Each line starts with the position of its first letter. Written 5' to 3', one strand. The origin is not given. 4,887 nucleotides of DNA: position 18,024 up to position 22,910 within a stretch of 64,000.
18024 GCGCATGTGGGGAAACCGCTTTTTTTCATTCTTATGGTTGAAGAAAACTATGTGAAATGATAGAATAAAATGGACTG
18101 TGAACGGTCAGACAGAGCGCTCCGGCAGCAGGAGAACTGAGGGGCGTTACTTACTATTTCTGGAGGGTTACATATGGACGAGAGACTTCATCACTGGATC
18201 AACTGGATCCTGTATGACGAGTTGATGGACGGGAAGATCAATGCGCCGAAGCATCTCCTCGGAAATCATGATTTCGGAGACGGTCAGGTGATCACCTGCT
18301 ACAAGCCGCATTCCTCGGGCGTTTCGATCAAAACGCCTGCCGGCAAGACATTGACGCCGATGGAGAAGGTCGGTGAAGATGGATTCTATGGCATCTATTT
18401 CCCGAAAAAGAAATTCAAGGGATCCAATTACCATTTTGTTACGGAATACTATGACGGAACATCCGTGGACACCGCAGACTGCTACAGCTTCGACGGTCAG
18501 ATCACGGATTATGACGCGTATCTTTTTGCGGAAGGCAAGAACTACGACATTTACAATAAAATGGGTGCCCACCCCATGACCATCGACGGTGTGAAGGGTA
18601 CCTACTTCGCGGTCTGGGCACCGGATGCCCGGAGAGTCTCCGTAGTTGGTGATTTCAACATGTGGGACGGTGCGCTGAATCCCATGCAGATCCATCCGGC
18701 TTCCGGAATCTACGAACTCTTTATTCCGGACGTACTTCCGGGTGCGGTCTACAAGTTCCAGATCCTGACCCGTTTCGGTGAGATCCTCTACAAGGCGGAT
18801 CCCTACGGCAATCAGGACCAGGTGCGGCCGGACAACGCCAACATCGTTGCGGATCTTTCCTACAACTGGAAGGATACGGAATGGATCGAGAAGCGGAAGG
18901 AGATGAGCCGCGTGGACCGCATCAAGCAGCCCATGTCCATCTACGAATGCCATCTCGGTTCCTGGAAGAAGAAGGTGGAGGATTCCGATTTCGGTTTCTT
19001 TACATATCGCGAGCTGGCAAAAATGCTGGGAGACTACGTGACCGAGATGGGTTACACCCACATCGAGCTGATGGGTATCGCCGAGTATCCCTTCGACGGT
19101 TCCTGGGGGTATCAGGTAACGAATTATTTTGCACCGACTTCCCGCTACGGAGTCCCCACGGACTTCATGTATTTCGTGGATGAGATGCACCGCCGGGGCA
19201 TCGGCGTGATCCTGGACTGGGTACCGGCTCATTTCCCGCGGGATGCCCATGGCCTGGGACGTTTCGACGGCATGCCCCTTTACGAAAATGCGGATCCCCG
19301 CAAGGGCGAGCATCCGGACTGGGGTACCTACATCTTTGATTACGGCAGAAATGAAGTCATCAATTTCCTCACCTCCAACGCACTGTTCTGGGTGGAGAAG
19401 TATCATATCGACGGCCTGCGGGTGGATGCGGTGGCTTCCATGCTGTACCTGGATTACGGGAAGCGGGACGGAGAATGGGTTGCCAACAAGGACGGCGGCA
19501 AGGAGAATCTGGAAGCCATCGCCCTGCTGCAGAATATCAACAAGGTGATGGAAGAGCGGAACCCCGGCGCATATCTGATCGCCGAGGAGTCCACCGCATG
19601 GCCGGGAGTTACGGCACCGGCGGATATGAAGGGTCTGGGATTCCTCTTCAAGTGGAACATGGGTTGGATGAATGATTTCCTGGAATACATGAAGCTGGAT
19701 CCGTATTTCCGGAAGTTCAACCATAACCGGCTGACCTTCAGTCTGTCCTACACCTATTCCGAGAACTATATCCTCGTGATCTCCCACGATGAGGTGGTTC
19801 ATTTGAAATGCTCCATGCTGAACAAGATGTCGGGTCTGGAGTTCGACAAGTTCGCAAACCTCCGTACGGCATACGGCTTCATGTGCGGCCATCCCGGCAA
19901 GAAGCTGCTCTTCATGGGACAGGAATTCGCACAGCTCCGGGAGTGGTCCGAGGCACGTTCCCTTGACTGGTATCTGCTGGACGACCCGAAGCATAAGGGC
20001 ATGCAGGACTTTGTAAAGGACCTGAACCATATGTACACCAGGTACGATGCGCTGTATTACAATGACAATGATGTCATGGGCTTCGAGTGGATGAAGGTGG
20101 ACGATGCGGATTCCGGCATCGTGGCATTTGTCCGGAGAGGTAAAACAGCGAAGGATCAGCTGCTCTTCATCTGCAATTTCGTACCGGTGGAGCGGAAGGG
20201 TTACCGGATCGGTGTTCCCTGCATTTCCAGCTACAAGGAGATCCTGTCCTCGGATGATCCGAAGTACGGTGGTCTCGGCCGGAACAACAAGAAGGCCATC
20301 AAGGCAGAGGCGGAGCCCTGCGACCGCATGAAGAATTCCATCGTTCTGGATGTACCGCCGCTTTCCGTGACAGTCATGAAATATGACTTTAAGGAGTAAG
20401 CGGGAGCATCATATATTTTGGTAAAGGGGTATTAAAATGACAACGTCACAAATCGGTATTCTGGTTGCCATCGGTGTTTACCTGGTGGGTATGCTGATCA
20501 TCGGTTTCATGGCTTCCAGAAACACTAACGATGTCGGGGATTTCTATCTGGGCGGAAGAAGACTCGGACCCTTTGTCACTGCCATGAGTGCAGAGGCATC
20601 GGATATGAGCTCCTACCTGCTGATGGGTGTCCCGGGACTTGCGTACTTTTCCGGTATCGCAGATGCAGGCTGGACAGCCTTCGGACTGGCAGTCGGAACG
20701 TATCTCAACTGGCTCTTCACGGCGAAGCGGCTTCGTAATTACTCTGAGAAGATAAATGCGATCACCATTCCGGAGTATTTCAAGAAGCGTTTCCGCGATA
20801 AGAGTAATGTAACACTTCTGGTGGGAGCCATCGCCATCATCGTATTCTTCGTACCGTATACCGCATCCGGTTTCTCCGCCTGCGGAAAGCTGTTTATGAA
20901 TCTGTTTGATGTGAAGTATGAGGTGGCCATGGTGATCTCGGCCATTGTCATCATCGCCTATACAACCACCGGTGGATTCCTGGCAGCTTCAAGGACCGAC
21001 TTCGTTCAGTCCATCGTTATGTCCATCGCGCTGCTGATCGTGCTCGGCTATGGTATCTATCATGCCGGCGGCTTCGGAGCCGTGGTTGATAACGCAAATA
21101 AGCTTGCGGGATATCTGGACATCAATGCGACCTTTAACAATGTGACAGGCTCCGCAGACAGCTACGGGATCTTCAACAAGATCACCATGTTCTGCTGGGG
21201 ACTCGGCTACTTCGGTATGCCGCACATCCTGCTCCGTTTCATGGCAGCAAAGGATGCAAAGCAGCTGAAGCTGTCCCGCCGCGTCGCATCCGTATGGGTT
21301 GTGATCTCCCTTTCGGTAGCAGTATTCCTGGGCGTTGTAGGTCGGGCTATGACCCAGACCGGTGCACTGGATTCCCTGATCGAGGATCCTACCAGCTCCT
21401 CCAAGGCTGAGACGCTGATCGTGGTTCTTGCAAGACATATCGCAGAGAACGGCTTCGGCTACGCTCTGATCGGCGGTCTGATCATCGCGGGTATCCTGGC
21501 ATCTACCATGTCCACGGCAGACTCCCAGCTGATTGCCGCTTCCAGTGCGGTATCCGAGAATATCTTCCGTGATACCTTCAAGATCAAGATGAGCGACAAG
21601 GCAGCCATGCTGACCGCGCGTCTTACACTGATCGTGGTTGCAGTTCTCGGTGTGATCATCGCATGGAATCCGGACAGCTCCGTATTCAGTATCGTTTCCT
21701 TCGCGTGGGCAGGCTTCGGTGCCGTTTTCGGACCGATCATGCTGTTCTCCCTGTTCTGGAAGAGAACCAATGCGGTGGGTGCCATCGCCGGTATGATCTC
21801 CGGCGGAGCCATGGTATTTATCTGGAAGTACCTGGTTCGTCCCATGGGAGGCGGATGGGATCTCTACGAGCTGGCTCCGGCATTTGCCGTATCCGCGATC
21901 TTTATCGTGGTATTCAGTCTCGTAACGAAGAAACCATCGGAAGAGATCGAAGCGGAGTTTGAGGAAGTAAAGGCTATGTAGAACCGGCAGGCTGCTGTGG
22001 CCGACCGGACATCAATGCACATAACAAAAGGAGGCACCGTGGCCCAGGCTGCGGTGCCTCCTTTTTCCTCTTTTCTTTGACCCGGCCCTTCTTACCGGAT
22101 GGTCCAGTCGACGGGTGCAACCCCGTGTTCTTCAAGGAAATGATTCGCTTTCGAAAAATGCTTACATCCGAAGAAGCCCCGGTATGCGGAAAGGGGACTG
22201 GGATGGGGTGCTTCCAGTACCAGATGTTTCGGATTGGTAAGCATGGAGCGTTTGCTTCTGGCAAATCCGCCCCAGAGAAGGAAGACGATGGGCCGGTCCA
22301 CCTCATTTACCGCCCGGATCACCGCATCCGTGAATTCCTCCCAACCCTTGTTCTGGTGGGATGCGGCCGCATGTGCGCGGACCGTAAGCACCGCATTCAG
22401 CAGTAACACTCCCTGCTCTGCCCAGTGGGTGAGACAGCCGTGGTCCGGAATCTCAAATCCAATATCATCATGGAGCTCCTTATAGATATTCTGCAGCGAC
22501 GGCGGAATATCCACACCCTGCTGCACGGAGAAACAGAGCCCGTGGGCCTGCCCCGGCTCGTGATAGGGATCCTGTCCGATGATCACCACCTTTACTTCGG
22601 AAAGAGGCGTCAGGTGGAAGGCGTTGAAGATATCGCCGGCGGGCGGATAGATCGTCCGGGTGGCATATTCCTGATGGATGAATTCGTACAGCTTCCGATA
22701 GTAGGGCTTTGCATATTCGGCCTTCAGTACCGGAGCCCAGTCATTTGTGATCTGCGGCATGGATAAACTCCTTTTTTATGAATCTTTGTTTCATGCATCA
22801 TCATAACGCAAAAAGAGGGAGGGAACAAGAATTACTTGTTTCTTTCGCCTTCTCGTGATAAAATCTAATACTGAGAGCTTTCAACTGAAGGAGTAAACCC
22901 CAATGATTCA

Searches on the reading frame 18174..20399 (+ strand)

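Call 9: search_protein_families(library=pfam, proteins=[window:18174-20399:+], max_evalue=0.001)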
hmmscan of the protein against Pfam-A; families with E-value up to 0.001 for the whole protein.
window:18174-20399:+ (741 aa): 4 families
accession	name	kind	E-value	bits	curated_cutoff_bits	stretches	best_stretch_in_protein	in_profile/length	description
PF02922.24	CBM_48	-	5.2e-26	91.2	22.4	1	129-212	1-83/83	Carbohydrate-binding module 48 (Isoamylase N-terminal domain)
PF02806.24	Alpha-amylase_C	-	8e-20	71.4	21.2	1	639-737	1-94/95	Alpha amylase, C-terminal all-beta domain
PF22019.2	GlgB_N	-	2.4e-15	56.9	27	1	15-104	6-94/94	alpha-1,4-glucan branching enzyme GlgB, N-terminal domain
PF00128.31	Alpha-amylase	-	2.1e-14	54.1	22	2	287-354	26-92/446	Alpha amylase, catalytic domain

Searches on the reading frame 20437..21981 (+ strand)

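Call 9: search_protein_families(library=pfam, proteins=[window:20437-21981:+], max_evalue=0.001)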
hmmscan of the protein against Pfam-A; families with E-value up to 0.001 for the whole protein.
window:20437-21981:+ (514 aa): 1 family
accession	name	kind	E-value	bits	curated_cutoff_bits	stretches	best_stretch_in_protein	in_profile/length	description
PF00474.23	SSF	-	1.8e-84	284.4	22.8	1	36-456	1-406/406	Sodium:solute symporter family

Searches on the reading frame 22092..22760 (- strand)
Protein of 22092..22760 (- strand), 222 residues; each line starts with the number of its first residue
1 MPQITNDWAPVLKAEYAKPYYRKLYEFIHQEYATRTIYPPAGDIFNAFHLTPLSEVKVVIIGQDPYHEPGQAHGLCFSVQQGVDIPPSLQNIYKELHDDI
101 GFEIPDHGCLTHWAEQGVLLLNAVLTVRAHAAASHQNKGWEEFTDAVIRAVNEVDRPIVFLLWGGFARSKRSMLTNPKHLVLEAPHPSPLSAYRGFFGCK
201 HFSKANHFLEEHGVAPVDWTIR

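Call 9: search_protein_families(library=pfam, proteins=[window:22092-22760:-], max_evalue=0.001)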
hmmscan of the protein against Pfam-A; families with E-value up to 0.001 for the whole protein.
window:22092-22760:- (222 aa): 1 family
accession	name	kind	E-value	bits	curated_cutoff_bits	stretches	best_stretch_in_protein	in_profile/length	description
PF03167.25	UDG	-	1.6e-18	67.6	24.3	1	51-209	4-140/141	Uracil DNA glycosylase superfamily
